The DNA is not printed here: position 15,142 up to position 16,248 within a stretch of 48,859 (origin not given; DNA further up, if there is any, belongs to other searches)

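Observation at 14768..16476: Orphan three-gene operon: a small protein, its enlarged paralogue, and a translationally coupled membrane protein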

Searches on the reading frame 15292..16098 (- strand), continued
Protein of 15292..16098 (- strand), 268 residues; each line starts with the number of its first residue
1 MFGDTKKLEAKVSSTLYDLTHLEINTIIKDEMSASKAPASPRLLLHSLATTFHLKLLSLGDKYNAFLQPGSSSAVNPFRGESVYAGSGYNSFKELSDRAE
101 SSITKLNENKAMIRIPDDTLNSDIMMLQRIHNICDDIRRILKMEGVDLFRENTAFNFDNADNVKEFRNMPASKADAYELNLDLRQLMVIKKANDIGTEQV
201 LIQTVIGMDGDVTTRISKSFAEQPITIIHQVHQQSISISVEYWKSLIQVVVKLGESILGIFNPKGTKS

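Call 66: search_solved_structures(query=A6, max_evalue=10, show_alignments=3)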
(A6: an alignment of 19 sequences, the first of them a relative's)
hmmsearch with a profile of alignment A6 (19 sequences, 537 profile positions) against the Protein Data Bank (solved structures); distinct sequences matched with E-value up to 10: 5.
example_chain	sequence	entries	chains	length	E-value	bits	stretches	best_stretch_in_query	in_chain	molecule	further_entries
4tql_A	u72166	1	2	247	0.019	16.7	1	360-431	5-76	Three helix bundle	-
2dfv_A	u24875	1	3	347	2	10.1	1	85-145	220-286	Probable L-threonine 3-dehydrogenase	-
2d8a_A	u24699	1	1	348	2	10.1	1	85-145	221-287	Probable L-threonine 3-dehydrogenase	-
6spd_L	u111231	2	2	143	2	10.1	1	445-487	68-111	50S ribosomal protein L15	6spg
6spb_L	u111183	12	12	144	2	10.1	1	445-487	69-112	50S ribosomal protein L15 | Large ribosomal subunit protein uL15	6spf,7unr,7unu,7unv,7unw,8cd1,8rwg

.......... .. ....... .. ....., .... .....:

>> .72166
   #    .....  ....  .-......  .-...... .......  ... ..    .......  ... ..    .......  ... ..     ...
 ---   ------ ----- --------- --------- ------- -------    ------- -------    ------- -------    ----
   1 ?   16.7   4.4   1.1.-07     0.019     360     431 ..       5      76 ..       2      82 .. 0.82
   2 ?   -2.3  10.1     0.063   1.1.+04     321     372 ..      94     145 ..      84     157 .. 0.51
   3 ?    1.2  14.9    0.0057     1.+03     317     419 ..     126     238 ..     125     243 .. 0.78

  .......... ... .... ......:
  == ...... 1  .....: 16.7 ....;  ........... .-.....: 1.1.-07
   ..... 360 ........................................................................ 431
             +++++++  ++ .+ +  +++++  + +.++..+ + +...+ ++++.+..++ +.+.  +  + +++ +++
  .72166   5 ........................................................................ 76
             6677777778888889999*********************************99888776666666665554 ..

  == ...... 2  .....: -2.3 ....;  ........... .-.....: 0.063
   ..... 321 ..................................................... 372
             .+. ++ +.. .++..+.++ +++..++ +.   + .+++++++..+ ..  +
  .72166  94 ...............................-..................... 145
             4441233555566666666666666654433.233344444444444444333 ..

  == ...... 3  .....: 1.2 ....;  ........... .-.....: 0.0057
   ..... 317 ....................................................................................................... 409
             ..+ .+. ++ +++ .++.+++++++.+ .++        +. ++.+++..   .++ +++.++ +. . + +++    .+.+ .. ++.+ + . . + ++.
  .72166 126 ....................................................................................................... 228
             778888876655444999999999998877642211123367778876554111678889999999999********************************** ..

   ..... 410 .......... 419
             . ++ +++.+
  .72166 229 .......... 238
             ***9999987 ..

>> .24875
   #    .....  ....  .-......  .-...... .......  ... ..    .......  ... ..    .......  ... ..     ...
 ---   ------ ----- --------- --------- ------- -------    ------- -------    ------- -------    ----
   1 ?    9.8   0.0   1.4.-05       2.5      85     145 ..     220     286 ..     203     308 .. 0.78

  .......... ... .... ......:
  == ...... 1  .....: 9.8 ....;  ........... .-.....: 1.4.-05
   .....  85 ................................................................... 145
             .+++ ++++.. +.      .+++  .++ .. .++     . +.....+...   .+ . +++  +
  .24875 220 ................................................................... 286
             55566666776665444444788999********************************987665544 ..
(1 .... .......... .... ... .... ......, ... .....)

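Call 67: search_protein_families(library=pfam, alignment_id=A6, max_evalue=10)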
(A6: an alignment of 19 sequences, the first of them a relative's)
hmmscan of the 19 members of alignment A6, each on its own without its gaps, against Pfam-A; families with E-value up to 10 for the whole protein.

A. member 1, L001:5530-7152:+ (540 aa): 0 families

B. families by the number of members that match (of 19 scanned): 14 families
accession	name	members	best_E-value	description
PF01471.23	PG_binding_1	2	0.0011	Putative peptidoglycan binding domain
PF00229.24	TNF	1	0.016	TNF(Tumour Necrosis Factor) family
PF09418.16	DUF2009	1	0.019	Non-canonical E2 ubiquitin-conjugating enzyme, DUF2009 family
PF05478.16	Prominin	1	0.02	Prominin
PF10763.15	DUF2584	1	0.082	Protein of unknown function (DUF2584)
PF07136.16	DUF1385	1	0.088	Protein of unknown function (DUF1385)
PF08982.17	AtaL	1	0.089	Acetylaranotin biosynthesis cluster protein L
PF05230.16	MASE2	1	0.12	MASE2 domain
PF09614.15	Cas_Csy2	1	0.19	CRISPR-associated protein (Cas_Csy2)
PF04862.18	DUF642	1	0.21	Protein of unknown function (DUF642)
PF11808.13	PhoR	1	0.29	Phosphate regulon sensor protein PhoR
PF20379.3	DUF6674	1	0.32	Family of unknown function (DUF6674)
PF17260.7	DUF5326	1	0.36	Family of unknown function (DUF5326)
PF20026.4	DUF6434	1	1.7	Domain of unknown function (DUF6434)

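Call 78: find_encoding_contigs(protein=P0229, flank=8000, max_places=1)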
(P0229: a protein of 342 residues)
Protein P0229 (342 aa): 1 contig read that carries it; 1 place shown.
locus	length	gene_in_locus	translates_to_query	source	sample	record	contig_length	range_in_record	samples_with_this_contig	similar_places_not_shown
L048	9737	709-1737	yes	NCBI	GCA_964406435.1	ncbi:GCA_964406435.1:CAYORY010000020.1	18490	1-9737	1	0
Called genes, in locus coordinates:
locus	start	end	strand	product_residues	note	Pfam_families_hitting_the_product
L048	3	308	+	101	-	?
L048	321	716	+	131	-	-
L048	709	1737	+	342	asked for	-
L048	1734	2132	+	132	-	-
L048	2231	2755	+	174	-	-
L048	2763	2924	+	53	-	-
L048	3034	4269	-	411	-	PF05684:DUF819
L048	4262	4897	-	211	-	PF00293:NUDIX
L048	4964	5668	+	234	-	-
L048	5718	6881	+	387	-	-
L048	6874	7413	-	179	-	PF01625:PMSR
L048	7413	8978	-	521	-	PF05787:PhoX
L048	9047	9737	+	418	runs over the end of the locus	PF00999:Na_H_Exchanger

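Call 79: find_encoding_contigs(protein=P0247, flank=8000, max_places=1)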
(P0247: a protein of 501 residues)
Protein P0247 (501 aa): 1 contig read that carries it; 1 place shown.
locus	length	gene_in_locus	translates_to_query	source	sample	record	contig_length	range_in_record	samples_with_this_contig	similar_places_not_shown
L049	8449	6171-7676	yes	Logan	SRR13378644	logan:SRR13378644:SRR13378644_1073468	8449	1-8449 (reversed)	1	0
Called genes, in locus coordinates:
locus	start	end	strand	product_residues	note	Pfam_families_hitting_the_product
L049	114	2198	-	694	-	PF00009:GTP_EFTU, PF22042:EF-G_D2, PF03144:GTP_EFTU_D2 (weak), PF14492:EFG_III, PF16658:RF3_C (faint), PF03764:EFG_IV, PF00679:EFG_C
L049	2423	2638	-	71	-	PF01197:Ribosomal_L31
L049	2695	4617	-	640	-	PF00012:HSP70, PF06723:MreB_Mbl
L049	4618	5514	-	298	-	PF00140:Sigma70_r1_2 (weak), PF04542:Sigma70_r2, PF04545:Sigma70_r4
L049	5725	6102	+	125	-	-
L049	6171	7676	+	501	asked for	-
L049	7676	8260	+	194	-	-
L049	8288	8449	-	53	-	?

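Call 80: find_encoding_contigs(protein=P0353, flank=8000, max_places=1)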
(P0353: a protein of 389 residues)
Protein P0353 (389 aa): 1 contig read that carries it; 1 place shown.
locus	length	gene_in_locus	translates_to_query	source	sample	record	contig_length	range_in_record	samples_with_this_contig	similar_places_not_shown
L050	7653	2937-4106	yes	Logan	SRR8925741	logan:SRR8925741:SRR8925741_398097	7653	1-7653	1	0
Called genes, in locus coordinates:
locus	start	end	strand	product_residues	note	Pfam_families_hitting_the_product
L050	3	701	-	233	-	?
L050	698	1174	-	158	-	PF13490:zf-HC2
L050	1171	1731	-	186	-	PF04542:Sigma70_r2, PF08281:Sigma70_r4_2, PF04545:Sigma70_r4 (weak)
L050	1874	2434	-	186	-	PF01613:Flavin_Reduct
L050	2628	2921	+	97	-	-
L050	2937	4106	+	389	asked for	-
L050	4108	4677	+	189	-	-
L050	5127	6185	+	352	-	PF00535:Glycos_transf_2, PF10111:Glyco_tranf_2_2 (weak), PF13641:Glyco_tranf_2_3, PF13632:Glyco_trans_2_3 (weak)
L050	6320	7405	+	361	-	PF00072:Response_reg, PF13487:HD_5, PF01966:HD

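Call 82: search_protein_families(library=phrogs, proteins=[L024:11493-11918:+, L041:6902-7564:+, L045:7730-8473:+, L003:5955-7565:+, L041:10635-11111:+, L046:8766-9464:+, L048:2231-2755:+], max_evalue=0.01)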
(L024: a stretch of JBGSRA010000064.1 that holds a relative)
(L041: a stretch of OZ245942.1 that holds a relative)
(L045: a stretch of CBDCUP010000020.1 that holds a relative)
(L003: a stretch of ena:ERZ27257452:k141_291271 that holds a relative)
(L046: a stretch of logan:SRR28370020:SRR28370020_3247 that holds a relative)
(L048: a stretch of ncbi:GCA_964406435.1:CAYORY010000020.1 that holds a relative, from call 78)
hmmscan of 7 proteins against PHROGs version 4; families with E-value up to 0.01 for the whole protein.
L024:11493-11918:+ (141 aa): 1 family
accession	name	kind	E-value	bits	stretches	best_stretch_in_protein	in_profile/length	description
phrog_1501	-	unknown function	8.4e-26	91.6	1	7-127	13-144/159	-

L041:6902-7564:+ (220 aa): 9 families
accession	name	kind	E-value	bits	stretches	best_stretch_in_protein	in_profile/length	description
phrog_1259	-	tail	1.4e-32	113.4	1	3-155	990-1144/1179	baseplate hub subunit and tail lysozyme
phrog_9589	-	lysis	3.9e-09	37.8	1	3-129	6-135/281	endolysin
phrog_1224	-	head and packaging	2.7e-07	31.2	1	152-216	3-66/438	endolysin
phrog_329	-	tail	3.6e-06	26.5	1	46-143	563-659/949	minor tail protein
phrog_2649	-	lysis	2.8e-05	25.1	1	149-216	171-237/261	endolysin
phrog_21825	-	lysis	4.4e-05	24.1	1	3-122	6-135/289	endolysin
phrog_21357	-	lysis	0.00028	21.4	1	6-125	9-133/225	endolysin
phrog_1493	-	lysis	0.00039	20.7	1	154-197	242-288/394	endolysin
phrog_1512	-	lysis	0.0051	17.8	1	149-214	173-242/314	endolysin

L045:7730-8473:+ (247 aa): 9 families
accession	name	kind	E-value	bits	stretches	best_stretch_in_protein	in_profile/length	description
phrog_669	-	lysis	2.7e-27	95.6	1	81-241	914-1051/1946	endolysin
phrog_2013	-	tail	9.9e-09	35.5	1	103-139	482-518/657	lytic tail protein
phrog_14342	-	tail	2e-07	32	1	113-239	165-268/272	lytic tail fiber protein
phrog_342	-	head and packaging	2.9e-07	29.9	1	83-211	12-130/1235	internal virion protein with endolysin domain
phrog_21143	-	tail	0.0004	19.9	1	111-205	26-109/576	lytic tail fiber protein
phrog_10475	-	lysis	0.00041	20.1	1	119-241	305-395/700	endolysin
phrog_28504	-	tail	0.0024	17.7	1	112-200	256-333/597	lytic tail fiber protein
phrog_13530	-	unknown function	0.0047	16.1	1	107-147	625-665/997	-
phrog_13449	-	other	0.0048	17.4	1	110-141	28-59/269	transglycosylase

L003:5955-7565:+ (536 aa): 0 families

L041:10635-11111:+ (158 aa): 0 families

L046:8766-9464:+ (232 aa): 0 families

L048:2231-2755:+ (174 aa): 0 families

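Call 103: search_protein_families(library=pfam, proteins=[L030:6590-7354:+, L029:11642-12451:+, L038:11208-11657:+, L020:5787-7082:+, L048:2231-2755:+, L047:10110-11609:+, L046:4098-5111:-], max_evalue=0.01)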
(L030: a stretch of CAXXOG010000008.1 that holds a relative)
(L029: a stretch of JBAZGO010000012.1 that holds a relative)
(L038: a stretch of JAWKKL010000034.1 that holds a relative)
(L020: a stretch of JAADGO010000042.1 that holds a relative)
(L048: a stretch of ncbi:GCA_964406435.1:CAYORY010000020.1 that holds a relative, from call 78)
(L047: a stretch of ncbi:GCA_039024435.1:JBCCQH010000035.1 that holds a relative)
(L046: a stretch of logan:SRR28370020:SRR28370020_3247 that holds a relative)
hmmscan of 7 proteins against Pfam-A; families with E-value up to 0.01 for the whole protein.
L030:6590-7354:+ (254 aa): 1 family
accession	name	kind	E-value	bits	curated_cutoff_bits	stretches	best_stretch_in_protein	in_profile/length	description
PF01510.30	Amidase_2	-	3.2e-12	47.4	26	1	64-229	6-119/131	N-acetylmuramoyl-L-alanine amidase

L029:11642-12451:+ (269 aa): 2 families
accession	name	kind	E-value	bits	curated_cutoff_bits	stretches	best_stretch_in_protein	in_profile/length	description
PF25617.1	PhiKZ_gp86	-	0.0044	16.4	26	1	57-184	192-314/408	Bacteriophage PhiKZ vertex-binding protein gp86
PF23067.1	MG280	-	0.0071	16.3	27.4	0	68-139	68-140/259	Uncharacterised protein MG280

L038:11208-11657:+ (149 aa): 0 families

L020:5787-7082:+ (431 aa): 0 families

L048:2231-2755:+ (174 aa): 0 families

L047:10110-11609:+ (499 aa): 1 family
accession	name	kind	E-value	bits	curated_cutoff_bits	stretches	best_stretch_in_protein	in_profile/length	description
PF07719.23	TPR_2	-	0.0073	16.8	27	0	347-372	4-29/34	Tetratricopeptide repeat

L046:4098-5111:- (337 aa): 1 family
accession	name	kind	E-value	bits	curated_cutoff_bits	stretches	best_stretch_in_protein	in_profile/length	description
PF05893.19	LuxC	-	0.0019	17.6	21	1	68-153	82-181/401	Acyl-CoA reductase (LuxC)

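Call 110: find_related_loci(query=P0300, collection=genome_contigs, flank=3000)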
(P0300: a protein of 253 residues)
Query P0300 (253 aa) in genome_contigs; peptide patterns used: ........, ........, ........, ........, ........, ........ (x = any residue, [..] = any of these).
167 stretches matched a pattern, but none encodes a relative of the query by tblastn (E <= 1e-3).

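Call 111: find_related_loci(query=P0247, collection=genome_contigs, flank=3000)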
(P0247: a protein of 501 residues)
Query P0247 (501 aa) in genome_contigs; peptide patterns used: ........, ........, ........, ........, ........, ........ (x = any residue, [..] = any of these).
20 stretches matched a pattern, but none encodes a relative of the query by tblastn (E <= 1e-3).

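Call 112: list_cluster_members(proteins=[L049:2695-4617:-, L049:114-2198:-, L046:2637-4031:-, L046:5160-7364:-, L050:5127-6185:+, L050:6320-7405:+, L048:7413-8978:-, L048:3034-4269:-])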
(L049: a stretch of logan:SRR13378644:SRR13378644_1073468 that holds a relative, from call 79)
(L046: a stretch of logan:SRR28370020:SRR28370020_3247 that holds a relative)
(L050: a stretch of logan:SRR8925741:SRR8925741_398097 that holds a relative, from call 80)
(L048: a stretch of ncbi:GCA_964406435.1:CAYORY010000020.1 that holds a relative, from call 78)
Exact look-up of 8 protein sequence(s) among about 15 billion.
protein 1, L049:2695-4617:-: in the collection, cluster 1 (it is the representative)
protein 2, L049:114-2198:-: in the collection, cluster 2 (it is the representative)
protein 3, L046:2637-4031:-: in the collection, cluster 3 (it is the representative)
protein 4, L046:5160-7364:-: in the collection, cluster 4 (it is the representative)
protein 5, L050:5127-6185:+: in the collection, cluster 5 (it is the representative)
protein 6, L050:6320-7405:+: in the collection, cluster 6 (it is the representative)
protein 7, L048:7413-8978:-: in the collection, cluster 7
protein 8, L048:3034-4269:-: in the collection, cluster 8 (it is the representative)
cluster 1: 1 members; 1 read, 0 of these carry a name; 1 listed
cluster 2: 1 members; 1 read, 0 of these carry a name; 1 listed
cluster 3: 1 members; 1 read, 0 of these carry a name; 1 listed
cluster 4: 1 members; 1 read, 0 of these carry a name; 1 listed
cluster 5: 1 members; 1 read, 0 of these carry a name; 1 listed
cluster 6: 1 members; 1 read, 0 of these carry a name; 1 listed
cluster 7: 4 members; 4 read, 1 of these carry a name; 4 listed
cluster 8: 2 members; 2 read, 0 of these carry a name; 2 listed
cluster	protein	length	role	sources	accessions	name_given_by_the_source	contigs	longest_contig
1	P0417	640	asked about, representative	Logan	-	-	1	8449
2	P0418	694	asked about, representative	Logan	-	-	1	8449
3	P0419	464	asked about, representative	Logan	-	-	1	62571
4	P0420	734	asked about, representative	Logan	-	-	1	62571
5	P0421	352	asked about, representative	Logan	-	-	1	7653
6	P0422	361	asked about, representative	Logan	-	-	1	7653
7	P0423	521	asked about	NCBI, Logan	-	-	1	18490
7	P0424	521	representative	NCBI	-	-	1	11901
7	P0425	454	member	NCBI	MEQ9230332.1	MAG: DUF839 domain-containing protein, partial [Cyclobacteriaceae bacterium]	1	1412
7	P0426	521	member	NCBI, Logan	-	-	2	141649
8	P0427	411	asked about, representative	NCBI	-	-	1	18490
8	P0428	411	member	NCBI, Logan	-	-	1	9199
